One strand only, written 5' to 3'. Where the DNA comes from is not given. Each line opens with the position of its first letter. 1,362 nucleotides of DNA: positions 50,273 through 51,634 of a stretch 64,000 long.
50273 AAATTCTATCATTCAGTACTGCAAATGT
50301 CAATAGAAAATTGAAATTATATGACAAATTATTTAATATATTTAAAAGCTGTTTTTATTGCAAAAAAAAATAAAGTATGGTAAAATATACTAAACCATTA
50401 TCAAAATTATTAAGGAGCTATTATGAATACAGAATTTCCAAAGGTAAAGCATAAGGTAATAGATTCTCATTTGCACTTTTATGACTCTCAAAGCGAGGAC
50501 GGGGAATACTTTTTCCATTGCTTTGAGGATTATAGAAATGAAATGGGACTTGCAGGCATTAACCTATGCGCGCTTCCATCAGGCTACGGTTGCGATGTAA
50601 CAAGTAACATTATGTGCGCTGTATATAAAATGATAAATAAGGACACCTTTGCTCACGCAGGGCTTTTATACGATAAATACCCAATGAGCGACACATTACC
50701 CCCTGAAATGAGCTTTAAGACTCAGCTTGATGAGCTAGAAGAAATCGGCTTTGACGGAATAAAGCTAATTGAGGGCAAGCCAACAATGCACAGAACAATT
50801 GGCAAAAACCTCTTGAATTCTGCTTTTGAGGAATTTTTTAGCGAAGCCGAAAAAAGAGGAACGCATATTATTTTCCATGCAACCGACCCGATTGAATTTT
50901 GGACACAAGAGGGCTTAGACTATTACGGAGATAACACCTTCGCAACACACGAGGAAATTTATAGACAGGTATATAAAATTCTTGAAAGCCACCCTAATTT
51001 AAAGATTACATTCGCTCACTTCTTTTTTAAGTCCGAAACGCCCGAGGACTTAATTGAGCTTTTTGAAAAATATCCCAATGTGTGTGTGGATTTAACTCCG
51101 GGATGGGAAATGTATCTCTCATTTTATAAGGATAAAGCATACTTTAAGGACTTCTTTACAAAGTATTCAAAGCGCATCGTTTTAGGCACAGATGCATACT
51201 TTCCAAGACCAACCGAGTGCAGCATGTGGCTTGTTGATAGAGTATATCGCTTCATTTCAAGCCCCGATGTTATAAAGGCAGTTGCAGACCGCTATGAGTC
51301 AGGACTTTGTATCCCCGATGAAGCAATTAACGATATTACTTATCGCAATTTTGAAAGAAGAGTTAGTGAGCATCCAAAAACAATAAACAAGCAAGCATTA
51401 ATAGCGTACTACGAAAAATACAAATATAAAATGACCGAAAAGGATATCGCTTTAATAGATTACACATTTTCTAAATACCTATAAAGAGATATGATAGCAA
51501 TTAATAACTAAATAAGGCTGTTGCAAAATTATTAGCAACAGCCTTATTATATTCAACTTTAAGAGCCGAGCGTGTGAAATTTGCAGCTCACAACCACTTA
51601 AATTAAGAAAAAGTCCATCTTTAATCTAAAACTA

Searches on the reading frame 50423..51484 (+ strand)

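Call 25: search_protein_families(library=pfam, proteins=[window:50423-51484:+])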
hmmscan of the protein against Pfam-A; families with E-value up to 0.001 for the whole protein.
window:50423-51484:+ (353 aa): 2 families
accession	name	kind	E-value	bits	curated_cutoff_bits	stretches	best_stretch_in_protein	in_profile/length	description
PF04909.20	Amidohydro_2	-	3.4e-11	43.9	26.4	1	90-264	87-253/289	Amidohydrolase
PF01979.26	Amidohydro_1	-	0.00029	20.6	25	1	13-257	7-250/345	Amidohydrolase family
